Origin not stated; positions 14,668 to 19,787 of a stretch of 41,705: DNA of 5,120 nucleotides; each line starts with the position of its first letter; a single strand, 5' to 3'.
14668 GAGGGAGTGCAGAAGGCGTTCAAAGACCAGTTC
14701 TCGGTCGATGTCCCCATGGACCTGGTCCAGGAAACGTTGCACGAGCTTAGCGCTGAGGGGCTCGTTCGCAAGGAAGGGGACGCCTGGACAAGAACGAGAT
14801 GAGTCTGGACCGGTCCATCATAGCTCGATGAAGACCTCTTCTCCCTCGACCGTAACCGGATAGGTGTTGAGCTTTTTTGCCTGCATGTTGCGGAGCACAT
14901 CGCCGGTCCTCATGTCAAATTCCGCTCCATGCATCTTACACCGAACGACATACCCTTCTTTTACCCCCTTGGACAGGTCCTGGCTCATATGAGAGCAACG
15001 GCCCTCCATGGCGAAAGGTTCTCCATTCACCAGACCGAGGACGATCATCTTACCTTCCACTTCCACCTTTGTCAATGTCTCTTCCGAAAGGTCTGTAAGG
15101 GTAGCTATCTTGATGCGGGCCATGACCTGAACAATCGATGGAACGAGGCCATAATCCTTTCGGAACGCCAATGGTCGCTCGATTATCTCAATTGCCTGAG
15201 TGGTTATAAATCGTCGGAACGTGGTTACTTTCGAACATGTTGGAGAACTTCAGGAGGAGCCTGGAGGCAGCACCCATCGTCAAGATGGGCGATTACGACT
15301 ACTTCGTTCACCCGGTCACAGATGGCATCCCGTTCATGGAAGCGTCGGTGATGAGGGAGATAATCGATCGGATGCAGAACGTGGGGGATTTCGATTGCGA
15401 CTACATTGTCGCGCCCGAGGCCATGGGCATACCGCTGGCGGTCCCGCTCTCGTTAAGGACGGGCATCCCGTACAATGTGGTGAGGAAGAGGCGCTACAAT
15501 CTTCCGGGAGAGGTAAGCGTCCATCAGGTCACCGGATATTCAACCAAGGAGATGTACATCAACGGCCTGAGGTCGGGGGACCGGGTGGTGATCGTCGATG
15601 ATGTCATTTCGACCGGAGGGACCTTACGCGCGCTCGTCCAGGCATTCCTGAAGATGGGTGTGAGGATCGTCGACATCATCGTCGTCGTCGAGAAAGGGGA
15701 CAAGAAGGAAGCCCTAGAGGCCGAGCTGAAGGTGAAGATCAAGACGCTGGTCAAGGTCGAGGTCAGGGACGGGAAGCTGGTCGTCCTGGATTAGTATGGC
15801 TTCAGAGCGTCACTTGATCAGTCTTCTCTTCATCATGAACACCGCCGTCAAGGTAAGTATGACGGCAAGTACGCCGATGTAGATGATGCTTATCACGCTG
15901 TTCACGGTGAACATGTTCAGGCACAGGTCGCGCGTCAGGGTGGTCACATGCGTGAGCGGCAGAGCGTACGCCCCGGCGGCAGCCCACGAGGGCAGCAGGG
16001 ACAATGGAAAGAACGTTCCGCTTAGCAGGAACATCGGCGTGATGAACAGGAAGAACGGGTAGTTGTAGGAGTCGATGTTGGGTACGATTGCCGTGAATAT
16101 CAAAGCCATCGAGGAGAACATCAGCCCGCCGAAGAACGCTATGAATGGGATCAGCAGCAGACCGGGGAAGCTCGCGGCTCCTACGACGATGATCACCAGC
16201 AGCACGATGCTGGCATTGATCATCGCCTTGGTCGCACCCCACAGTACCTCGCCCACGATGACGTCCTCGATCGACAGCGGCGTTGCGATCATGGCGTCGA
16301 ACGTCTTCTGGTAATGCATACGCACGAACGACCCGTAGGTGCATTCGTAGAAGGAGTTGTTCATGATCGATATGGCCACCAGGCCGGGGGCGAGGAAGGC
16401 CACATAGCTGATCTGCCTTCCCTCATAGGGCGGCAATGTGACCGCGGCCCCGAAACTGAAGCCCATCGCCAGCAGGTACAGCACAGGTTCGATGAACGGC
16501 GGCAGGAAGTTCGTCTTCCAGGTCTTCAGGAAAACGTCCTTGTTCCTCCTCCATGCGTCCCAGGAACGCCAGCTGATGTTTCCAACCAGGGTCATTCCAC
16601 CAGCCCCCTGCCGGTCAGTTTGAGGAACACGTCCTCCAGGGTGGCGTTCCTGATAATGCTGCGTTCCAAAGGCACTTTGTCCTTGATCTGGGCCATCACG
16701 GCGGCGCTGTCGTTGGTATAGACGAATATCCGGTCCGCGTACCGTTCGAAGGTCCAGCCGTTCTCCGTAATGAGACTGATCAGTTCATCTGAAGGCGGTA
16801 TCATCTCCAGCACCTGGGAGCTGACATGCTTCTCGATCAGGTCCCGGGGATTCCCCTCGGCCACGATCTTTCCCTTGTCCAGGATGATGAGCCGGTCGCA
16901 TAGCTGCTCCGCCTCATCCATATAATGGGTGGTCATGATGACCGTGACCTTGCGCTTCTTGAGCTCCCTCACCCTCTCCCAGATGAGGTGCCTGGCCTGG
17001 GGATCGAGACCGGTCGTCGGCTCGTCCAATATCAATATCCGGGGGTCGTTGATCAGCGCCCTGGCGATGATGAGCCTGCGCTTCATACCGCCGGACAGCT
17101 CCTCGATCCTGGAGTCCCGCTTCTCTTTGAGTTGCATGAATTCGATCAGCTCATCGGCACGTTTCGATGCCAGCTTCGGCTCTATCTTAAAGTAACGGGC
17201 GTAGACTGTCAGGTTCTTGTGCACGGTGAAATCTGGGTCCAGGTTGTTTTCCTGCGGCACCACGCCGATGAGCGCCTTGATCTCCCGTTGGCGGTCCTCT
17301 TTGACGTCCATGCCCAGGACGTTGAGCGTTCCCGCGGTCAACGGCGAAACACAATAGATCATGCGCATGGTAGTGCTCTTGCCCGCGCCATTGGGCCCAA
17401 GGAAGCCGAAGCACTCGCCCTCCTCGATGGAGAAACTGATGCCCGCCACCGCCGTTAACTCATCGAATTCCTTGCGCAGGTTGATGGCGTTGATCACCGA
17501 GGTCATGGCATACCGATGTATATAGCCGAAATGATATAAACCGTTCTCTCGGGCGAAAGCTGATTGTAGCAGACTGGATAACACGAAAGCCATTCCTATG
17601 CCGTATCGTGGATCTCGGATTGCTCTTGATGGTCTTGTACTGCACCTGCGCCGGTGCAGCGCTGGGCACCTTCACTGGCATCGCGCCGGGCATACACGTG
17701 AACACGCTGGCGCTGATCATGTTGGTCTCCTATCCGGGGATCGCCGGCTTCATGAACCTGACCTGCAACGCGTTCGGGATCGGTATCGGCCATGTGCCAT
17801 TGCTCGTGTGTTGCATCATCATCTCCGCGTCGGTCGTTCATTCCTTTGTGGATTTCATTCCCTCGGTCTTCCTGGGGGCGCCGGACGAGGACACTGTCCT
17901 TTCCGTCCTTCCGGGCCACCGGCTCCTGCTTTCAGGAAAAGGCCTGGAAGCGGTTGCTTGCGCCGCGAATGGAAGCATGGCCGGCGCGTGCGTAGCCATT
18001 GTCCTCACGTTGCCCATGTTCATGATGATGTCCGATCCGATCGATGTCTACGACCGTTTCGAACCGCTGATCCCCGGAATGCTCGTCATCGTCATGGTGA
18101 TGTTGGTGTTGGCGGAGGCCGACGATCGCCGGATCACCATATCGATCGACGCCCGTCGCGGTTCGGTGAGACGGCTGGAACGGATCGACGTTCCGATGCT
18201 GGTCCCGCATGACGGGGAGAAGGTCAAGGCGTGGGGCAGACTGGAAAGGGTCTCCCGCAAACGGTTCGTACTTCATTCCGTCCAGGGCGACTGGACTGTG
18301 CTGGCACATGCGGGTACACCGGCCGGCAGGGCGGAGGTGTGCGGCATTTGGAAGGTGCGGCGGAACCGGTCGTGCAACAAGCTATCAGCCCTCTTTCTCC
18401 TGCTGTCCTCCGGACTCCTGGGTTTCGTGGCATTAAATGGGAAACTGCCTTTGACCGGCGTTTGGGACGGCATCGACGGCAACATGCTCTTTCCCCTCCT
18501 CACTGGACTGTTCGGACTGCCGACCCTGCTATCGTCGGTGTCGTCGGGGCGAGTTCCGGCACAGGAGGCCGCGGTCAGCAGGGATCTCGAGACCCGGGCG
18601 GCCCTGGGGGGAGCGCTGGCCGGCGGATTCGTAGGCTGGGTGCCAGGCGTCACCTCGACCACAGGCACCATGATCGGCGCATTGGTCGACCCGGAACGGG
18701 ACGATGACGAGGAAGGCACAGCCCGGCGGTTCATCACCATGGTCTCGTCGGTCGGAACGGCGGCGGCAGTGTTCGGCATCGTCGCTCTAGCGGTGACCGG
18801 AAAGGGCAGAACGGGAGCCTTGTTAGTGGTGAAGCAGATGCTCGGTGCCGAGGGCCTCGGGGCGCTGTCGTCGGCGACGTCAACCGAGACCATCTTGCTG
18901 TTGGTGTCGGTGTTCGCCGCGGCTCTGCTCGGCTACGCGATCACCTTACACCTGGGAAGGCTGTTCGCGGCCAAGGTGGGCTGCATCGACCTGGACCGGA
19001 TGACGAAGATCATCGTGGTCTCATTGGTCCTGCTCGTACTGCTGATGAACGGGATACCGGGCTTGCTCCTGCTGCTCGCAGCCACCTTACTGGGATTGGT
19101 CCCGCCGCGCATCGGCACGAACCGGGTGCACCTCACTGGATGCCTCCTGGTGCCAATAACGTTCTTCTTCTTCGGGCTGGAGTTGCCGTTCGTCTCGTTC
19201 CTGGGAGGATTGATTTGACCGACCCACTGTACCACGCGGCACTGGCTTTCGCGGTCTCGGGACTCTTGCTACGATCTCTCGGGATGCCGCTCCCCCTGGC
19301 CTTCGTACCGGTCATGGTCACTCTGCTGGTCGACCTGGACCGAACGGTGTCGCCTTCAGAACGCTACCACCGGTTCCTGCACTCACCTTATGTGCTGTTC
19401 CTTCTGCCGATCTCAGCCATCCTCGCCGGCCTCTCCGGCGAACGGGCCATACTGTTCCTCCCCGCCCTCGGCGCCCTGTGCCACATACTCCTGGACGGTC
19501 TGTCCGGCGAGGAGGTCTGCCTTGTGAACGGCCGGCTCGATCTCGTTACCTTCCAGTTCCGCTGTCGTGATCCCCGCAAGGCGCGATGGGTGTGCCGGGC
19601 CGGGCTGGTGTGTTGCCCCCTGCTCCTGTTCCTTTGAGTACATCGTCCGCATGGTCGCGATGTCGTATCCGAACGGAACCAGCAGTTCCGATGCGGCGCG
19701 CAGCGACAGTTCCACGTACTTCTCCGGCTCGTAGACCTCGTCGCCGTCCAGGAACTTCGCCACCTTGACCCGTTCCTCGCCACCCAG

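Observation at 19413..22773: Coupled three-gene module: P-loop-less RecA/RadB paralog, small helical protein and PolB2-type polymerase (a mutasome-like arrangement)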

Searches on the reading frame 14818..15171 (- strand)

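Call 25: search_protein_families(library=pfam, proteins=[window:14818-15171:-], max_evalue=0.01)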
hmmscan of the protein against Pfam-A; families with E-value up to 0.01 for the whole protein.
window:14818-15171:- (117 aa): 2 families
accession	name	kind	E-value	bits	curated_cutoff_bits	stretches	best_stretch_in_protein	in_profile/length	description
PF00355.32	Rieske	-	1.6e-15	57.2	20.3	1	20-105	3-88/88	Rieske [2Fe-2S] domain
PF13806.12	Rieske_2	-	5.6e-09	36.3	27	1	21-115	4-103/104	Rieske-like [2Fe-2S] domain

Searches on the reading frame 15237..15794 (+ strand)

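Call 24: search_protein_families(library=pfam, proteins=[window:15237-15794:+], max_evalue=0.01)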
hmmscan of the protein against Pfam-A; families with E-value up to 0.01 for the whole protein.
window:15237-15794:+ (185 aa): 4 families
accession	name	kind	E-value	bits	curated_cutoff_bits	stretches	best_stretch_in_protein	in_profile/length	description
PF00156.33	Pribosyltran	-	9.3e-19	67.7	26.3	1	38-164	15-137/158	Phosphoribosyl transferase domain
PF15609.12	PRTase_2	-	7.4e-05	22.8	28.8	1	111-172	116-183/188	Phosphoribosyl transferase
PF14681.12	UPRTase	-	0.00039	20.4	27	1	113-167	119-176/206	Uracil phosphoribosyltransferase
PF00388.25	PI-PLC-X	-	0.008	16.3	23.1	0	96-120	21-45/144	Phosphatidylinositol-specific phospholipase C, X domain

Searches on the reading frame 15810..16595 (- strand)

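Call 24: search_protein_families(library=pfam, proteins=[window:15810-16595:-], max_evalue=0.01)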
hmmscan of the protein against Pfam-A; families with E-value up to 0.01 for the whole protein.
window:15810-16595:- (261 aa): 2 families
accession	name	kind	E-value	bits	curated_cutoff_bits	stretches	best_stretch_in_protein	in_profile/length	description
PF01061.29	ABC2_membrane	-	6e-24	85.2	26.9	1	15-222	7-207/211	ABC-2 type transporter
PF12698.13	ABC2_membrane_3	-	6.4e-09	35.8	31.6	1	55-252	151-346/347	ABC-2 family transporter protein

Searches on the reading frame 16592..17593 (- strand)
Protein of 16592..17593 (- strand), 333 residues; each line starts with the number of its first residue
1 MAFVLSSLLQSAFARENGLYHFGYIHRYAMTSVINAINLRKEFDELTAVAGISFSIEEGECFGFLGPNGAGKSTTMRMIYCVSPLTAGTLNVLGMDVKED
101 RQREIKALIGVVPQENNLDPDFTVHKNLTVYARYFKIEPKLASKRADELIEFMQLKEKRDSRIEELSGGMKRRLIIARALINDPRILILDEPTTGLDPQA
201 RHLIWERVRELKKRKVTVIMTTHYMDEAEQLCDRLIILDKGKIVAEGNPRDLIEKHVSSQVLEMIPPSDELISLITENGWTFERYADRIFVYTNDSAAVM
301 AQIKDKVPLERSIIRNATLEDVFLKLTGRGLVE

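Call 24: search_protein_families(library=pfam, proteins=[window:16592-17593:-], max_evalue=0.01)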
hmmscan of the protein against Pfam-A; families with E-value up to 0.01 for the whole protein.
window:16592-17593:- (333 aa): 4 families
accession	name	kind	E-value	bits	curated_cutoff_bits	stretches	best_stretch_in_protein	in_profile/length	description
PF00005.33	ABC_tran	-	5.6e-36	124.6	25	1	51-194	3-137/137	ABC transporter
PF13304.12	AAA_21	-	2.1e-14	54.7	27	1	156-223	228-298/304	AAA domain, putative AbiEii toxin, Type IV TA system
PF02463.25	SMC_N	-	9.1e-06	25.7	40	1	64-230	29-204/220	RecF/RecN/SMC N terminal domain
PF13175.12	AAA_15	-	0.00011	22.4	32.1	0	157-223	292-369/374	AAA ATPase domain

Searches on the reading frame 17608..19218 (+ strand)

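Call 24: search_protein_families(library=pfam, proteins=[window:17608-19218:+], max_evalue=0.01)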
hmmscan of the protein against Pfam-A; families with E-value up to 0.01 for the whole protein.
window:17608-19218:+ (536 aa): 1 family
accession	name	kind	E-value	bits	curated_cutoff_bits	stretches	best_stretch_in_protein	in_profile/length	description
PF01970.21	TctA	-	4.8e-48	164.3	28.9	2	257-509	146-421/423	Tripartite tricarboxylate transporter TctA family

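Call 36: search_protein_families(library=ncbifam, proteins=[window:17608-19218:+], max_evalue=0.001)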
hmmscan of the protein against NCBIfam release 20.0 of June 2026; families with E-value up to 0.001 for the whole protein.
window:17608-19218:+ (536 aa): 0 families

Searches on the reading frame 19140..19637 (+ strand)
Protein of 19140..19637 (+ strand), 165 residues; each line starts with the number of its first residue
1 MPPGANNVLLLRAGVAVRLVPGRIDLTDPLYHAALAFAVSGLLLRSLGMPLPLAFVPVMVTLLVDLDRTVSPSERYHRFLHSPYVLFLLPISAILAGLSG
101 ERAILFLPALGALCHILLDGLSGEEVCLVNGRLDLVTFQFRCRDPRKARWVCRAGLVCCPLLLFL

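Call 24: search_protein_families(library=pfam, proteins=[window:19140-19637:+], max_evalue=0.01)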
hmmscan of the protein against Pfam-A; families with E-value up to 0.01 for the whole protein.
window:19140-19637:+ (165 aa): 1 family
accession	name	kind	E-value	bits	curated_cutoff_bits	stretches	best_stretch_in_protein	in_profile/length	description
PF04307.19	YdjM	-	0.0033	17.4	29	1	29-121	3-108/176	YdjM inner membrane protein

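Call 36: search_protein_families(library=ncbifam, proteins=[window:19140-19637:+], max_evalue=0.001)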
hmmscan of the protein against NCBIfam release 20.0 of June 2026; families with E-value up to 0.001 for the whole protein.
window:19140-19637:+ (165 aa): 0 families
